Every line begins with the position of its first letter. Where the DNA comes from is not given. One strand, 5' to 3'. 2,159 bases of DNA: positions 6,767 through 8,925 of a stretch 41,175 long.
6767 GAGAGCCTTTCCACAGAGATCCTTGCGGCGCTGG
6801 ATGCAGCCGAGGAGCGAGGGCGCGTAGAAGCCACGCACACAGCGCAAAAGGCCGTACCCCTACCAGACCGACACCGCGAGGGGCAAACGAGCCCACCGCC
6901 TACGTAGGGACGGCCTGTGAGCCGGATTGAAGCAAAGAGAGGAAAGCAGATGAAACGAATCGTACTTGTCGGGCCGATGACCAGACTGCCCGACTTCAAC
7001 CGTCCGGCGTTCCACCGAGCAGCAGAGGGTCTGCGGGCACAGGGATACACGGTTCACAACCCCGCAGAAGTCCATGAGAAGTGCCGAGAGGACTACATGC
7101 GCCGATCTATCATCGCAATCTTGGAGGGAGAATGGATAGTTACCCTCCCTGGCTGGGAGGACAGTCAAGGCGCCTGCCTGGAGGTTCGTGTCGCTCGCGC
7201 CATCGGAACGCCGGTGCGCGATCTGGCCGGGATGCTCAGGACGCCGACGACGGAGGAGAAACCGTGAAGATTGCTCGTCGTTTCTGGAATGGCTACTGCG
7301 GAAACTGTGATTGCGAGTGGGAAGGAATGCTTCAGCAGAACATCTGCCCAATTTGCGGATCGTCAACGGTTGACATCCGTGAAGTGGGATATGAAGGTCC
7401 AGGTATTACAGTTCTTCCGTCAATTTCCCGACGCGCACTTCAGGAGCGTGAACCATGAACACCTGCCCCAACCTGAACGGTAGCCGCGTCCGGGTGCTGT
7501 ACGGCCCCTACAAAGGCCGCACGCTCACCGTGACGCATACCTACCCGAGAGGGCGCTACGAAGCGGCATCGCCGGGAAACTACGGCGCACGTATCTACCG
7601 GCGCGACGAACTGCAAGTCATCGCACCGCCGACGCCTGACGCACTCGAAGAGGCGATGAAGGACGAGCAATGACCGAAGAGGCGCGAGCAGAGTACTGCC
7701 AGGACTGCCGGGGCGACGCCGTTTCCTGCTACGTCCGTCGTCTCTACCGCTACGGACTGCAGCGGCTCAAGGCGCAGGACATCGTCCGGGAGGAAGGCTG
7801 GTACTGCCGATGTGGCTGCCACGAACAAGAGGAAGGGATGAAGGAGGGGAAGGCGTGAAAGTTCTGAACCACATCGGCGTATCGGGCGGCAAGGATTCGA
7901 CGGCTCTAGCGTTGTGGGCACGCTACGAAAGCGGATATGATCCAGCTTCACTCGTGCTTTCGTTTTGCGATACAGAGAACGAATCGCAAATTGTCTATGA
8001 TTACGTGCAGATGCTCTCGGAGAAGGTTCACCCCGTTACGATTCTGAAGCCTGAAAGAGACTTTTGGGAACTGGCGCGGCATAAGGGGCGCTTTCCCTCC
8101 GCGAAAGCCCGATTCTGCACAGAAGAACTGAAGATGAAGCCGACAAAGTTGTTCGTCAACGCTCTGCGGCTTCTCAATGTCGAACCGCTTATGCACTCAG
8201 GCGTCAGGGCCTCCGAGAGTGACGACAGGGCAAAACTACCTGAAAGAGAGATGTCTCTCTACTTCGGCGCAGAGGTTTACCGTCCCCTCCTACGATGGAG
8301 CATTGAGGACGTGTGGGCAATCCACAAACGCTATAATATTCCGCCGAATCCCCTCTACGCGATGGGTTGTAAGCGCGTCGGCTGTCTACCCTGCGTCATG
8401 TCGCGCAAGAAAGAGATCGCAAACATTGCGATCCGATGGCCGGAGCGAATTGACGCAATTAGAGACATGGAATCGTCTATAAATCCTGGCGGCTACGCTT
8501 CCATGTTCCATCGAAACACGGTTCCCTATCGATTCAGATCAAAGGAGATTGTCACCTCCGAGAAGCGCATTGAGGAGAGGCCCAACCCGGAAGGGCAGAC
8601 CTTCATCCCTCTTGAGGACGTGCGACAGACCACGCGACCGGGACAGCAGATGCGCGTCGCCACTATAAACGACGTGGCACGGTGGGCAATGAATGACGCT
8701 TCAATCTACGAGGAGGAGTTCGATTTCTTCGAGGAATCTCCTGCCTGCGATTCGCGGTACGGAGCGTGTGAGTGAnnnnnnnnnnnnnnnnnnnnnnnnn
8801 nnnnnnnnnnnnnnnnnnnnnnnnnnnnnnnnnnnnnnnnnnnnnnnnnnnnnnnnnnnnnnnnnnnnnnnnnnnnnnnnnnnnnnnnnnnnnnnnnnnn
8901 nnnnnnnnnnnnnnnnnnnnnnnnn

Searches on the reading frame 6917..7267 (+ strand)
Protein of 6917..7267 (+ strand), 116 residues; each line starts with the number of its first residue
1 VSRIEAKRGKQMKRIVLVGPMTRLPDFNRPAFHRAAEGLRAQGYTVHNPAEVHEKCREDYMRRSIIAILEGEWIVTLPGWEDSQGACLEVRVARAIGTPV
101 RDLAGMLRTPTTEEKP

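Call 34: search_protein_families(library=pfam, proteins=[window:6917-7267:+], max_evalue=0.001)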
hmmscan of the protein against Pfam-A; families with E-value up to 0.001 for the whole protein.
window:6917-7267:+ (116 aa): 1 family
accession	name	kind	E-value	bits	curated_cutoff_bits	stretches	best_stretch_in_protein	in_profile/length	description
PF14359.12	DUF4406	-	2.3e-21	76.4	22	1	14-100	2-89/91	Domain of unknown function (DUF4406)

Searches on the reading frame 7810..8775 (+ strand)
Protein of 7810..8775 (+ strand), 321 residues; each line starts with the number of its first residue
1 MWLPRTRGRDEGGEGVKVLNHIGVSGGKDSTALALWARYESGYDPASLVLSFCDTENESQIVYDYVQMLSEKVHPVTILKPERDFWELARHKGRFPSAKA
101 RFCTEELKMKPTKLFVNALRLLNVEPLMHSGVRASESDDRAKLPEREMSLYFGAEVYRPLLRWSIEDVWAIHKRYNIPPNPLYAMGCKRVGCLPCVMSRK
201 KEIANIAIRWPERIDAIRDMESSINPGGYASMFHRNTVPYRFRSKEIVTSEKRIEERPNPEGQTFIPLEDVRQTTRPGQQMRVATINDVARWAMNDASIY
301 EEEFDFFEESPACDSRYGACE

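Call 11: search_protein_families(library=pfam, proteins=[window:7810-8775:+], max_evalue=0.01)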
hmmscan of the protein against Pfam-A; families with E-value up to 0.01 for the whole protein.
window:7810-8775:+ (321 aa): 2 families
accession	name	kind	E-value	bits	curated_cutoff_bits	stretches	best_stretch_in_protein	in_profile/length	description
PF01507.26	PAPS_reduct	-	3.5e-19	69.9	22.5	1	24-195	6-172/175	Phosphoadenosine phosphosulfate reductase domain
PF01171.26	ATP_bind_3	-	0.0038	17.4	27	0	21-177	3-161/182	PP-loop family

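Call 12: search_protein_families(library=phrogs, proteins=[window:7810-8775:+], max_evalue=0.01)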
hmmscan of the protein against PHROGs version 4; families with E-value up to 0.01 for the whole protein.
window:7810-8775:+ (321 aa): 4 families
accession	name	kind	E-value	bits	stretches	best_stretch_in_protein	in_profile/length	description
phrog_424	-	moron, auxiliary metabolic gene and host takeover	4.2e-49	168.8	1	22-255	165-381/460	phosphoadenosine phosphosulfate reductase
phrog_15238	-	unknown function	5.1e-14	53.7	1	78-161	127-214/215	-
phrog_2302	-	moron, auxiliary metabolic gene and host takeover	3.8e-12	46.8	1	23-189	33-230/381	phosphoadenosine phosphosulfate reductase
phrog_31067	-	unknown function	0.0016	19.6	1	18-62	22-63/68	-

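Call 13: find_related_loci(query=window:7810-8775:+, collection=viral_contigs, flank=6000)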
Query window:7810-8775:+ (321 aa) in viral_contigs; peptide patterns used: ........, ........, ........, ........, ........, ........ (x = any residue, [..] = any of these).
9 stretches matched a pattern, but none encodes a relative of the query by tblastn (E <= 1e-3).

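Call 29: search_dna_similar(query=window:7810-8775:+, collection=phages, mode=protein, max_rows=25)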
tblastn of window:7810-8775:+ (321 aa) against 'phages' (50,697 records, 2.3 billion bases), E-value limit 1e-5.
Records with a match: 94; places in all: 94; records where one place covers at least 80% of the query: 13.
Best place of each record, by identity: <60% 94.
By first word of the organism name: Burkholderia 25; Bacteroides 12; Acinetobacter 8; Bacteriophage 7; Vibrio 4; Stenotrophomonas 3; Escherichia 3; Acidovorax 3; Peduovirus 2; Yersinia 2; and 18 more.
By host as written in the record: - 19; Burkholderia sp. 15; Acinetobacter baumannii 3; Bacteroides fragilis CSC10 3; Yersinia pestis EV76 2; Serratia marcescens 2; Burkholderia pseudomallei 2; Oscillospiraceae 2; and 41 more.
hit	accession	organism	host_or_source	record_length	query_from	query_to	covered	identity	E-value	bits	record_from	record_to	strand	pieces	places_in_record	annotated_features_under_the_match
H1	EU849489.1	Stenotrophomonas phage S1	-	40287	11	321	97%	34.5%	2e-37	147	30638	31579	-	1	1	gp30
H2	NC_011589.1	Stenotrophomonas phage S1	Stenotrophomonas maltophilia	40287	11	321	97%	34.5%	2e-37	147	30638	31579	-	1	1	phosphoadenosine phosphosulfate reductase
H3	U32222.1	Escherichia phage 186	-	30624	18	288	84%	34.8%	1e-34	139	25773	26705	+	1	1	Orf84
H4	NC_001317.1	Escherichia phage 186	-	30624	18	288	84%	34.8%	1e-34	139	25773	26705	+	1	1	phosphoadenosine phosphosulfate reductase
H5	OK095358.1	Burkholderia phage phiBt-TXDOH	Burkholderia pseudomallei BP82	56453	5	321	99%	29.2%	1e-24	110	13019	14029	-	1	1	hypothetical protein (x2)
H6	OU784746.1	Peduovirus P2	-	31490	19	288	84%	34.0%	4e-33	134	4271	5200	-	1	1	cysH: Phosphoadenosine phosphosulfate reductase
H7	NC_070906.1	Peduovirus P2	-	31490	19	288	84%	34.0%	4e-33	134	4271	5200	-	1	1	cysH: Phosphoadenosine phosphosulfate reductase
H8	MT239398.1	Yersinia phage P37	Yersinia pestis EV76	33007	19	288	84%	33.7%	9e-33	134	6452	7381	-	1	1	phosphoadenosine phosphosulfate reductase family protein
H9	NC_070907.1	Yersinia phage P37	Yersinia pestis EV76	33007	19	288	84%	33.7%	9e-33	134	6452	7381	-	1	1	phosphoadenosine phosphosulfate reductase family protein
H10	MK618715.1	Serratia phage Parlo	Serratia marcescens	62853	12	321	97%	28.9%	4e-27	117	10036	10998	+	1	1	phosphoadenosine phosphosulfate reductase | ribosome_binding_site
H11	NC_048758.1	Serratia phage Parlo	Serratia marcescens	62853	12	321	97%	28.9%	4e-27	117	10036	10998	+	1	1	phosphoadenosine phosphosulfate reductase | ribosome_binding_site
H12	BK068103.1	Porphyromonas phage phage022a_WW2931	Porphyromonas gingivalis WW2931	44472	16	270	79%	34.8%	8e-29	122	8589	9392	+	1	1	PAPS reductase | hypothetical protein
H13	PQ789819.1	Burkholderia phage vB_E192a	Burkholderia sp.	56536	18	321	95%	28.2%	7e-22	102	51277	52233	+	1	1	phosphoadenosine phosphosulfate reductase family protein | hypothetical protein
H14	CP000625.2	Burkholderia phage phi644-2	Burkholderia pseudomallei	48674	71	321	78%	31.8%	9e-23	104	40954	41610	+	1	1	gp56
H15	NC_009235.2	Burkholderia phage phi644-2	Burkholderia pseudomallei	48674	71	321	78%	31.8%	9e-23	104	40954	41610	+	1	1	phosphoadenosine phosphosulfate reductase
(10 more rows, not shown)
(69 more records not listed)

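Call 46: find_homologous_proteins(query=window:7855-8775:+, max_evalue=1e-30)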
Query window:7855-8775:+ (306 aa): 894 proteins with E <= 1e-30 among 1707 candidates; the best 120 are listed.
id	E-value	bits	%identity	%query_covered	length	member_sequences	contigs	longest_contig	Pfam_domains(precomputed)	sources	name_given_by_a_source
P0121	1.9e-208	709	100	100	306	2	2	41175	PF01507.26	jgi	-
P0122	2.6e-156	538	74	99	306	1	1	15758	PF01507.26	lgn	-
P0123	7.4e-145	500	71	99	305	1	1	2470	PF01507.26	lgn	-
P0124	4.1e-144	498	70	100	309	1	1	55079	PF01507.26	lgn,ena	-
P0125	3.8e-129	448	63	99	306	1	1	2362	PF01507.26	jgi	jgi:3'-phosphoadenosine 5'-phosphosulfate sulfotransferase (PAPS reductase)/FAD synthetase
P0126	3.0e-127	442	61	100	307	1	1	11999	PF01507.26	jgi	jgi:3'-phosphoadenosine 5'-phosphosulfate sulfotransferase (PAPS reductase)/FAD synthetase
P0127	5.6e-121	422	62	100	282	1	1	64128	PF01507.26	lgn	-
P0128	1.5e-113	397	56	99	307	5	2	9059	PF01507.26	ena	-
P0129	6.3e-113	395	59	99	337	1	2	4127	PF01507.26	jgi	jgi:3'-phosphoadenosine 5'-phosphosulfate sulfotransferase (PAPS reductase)/FAD synthetase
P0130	2.4e-111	390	57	99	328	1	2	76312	PF01507.26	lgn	-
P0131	3.4e-111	389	60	100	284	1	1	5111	PF01507.26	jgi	jgi:3'-phosphoadenosine 5'-phosphosulfate sulfotransferase (PAPS reductase)/FAD synthetase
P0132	5.5e-108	379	57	100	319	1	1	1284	PF01507.26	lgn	-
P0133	5.3e-104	366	56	100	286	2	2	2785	PF01507.26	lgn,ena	-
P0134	3.4e-98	347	55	99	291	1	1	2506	PF01507.26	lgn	-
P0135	3.5e-96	340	54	98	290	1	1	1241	PF01507.26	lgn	-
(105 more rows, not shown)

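Call 47: find_encoding_contigs(protein=P0122, flank=5000, max_places=3)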
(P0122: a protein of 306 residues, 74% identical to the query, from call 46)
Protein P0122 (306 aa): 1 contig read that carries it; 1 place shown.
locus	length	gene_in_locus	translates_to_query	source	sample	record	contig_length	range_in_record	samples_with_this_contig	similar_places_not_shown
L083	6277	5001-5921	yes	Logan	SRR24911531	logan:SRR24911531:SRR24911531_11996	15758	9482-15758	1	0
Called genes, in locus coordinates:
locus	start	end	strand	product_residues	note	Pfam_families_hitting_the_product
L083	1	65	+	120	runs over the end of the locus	PF27050:Phage_P22_Y8K6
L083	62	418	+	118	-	-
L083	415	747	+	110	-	-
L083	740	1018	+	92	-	-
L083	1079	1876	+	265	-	-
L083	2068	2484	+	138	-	-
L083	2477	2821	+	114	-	-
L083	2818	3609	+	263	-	-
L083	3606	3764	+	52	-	-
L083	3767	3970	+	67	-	-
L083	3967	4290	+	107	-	-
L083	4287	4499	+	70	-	-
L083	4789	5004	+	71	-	-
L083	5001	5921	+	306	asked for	PF01507:PAPS_reduct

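Call 48: find_encoding_contigs(protein=P0124, flank=5000, max_places=3)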
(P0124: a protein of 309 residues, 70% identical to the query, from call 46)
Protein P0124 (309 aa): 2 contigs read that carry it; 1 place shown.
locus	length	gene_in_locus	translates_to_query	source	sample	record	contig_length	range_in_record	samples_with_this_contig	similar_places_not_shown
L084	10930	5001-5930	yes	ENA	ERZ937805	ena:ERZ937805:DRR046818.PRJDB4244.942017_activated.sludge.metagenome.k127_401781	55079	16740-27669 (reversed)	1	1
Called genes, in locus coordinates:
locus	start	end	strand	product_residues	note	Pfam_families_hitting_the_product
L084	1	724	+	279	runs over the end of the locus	-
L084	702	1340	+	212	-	-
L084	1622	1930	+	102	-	-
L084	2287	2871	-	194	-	PF12728:HTH_17 (weak)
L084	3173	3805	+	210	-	-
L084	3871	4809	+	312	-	-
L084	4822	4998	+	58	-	-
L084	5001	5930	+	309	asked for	PF01507:PAPS_reduct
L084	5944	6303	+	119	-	-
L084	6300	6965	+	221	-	-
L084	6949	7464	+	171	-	-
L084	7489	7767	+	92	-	-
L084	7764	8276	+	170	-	PF00166:Cpn10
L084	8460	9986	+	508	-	PF00004:AAA (weak)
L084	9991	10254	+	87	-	-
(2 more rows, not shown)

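Call 49: find_encoding_contigs(protein=P0123, flank=5000, max_places=3)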
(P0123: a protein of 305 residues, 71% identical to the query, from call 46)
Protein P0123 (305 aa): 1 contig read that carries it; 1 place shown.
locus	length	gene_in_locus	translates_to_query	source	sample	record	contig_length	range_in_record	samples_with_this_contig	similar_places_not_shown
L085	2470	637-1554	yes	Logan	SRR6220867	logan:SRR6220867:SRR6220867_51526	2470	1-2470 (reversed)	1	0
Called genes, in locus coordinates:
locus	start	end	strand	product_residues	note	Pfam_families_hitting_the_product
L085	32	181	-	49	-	-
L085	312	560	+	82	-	-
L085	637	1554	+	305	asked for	PF01507:PAPS_reduct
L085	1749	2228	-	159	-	PF07352:Phage_Mu_Gam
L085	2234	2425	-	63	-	-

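Call 72: find_related_loci(query=A2, collection=genome_contigs, flank=4000)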
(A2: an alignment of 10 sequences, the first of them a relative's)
Query A2 (306 aa) in genome_contigs; peptide patterns used: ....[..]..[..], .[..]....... (x = any residue, [..] = any of these).
600 stretches matched a pattern (row limit reached: there are more); 42 encode a relative of the query (tblastn E <= 1e-3); 42 distinct loci.
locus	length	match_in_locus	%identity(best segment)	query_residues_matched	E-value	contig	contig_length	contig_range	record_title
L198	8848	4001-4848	48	7-306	1e-55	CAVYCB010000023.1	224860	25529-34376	MAG: uncultured Acidobacteriota bacterium isolate MFD04935.bin.2.12 genome assembly, contig: contig_5954, whole genome s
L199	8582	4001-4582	29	2-206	5e-16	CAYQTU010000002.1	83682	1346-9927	MAG TPA_asm: uncultured bacterium isolate binchicken_co117_27 genome assembly, contig: NODE_502_length_83682_cov_7.02636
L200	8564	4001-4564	30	7-206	1e-15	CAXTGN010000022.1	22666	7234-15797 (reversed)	MAG TPA_asm: uncultured Acidobacteriaceae bacterium isolate private_X15_metawrap_bin.1 genome assembly, contig: private_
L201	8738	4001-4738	29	2-256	1e-15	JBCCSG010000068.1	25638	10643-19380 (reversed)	MAG: Cyanobacteria bacterium P01_D01_bin.50 k141_32720_length_25638_cov_173.5793, whole genome shotgun sequence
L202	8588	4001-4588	29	3-206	3e-15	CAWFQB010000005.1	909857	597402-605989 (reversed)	MAG: uncultured Chthonomonadaceae bacterium isolate MFD04580.bin.2.50 genome assembly, contig: contig_14444, whole genom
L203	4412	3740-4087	37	2-124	6e-15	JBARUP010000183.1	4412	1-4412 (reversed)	MAG: Nodosilinea sp. isolate MFD12125_ilm_asm_bin22 k127_279527, whole genome shotgun sequence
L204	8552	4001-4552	31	2-197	1e-14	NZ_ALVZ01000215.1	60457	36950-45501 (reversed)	Xenococcus sp. PCC 7305 scaffold_00215, whole genome shotgun sequence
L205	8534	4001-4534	29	7-196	6e-14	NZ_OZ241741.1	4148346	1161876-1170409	MAG: Terriglobus sp. isolate a100d2b8-fa77-4658-bb77-0992f3245e5f chromosome 1, complete sequence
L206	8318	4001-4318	37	2-102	3e-11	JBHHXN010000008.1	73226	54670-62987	MAG: bacterium isolate D_1_bin.48 NODE_38_length_73226_cov_10.930888, whole genome shotgun sequence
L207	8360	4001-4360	33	2-121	4e-11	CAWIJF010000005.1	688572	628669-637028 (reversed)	MAG: uncultured Ignavibacteria bacterium isolate MFD04944.bin.2.51 genome assembly, contig: contig_48423, whole genome s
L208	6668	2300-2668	32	2-122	5e-11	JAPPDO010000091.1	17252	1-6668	MAG: Ekhidna sp. isolate IRC4_bin_29 NODE_2000_length_17252_cov_5.45351, whole genome shotgun sequence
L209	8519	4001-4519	30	2-176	8e-11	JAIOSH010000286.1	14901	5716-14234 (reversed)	MAG: Bacteroidales bacterium isolate SMBSF39 bin_16_k127_855719, whole genome shotgun sequence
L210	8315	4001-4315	35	2-101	5e-10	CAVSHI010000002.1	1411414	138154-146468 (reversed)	MAG: Ignavibacteriota bacterium isolate MFD01476.bin.1.124 genome assembly, contig: contig_213, whole genome shotgun seq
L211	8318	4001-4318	34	2-102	6e-10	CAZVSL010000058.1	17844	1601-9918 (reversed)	MAG TPA_asm: uncultured Calditrichaceae bacterium isolate SRP141376_co1_187 genome assembly, contig: NODE_6539_length_17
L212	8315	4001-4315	32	2-101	1e-9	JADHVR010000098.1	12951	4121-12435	MAG: Bacteroidales bacterium isolate BS750m-G6 BS-750m-C8492, whole genome shotgun sequence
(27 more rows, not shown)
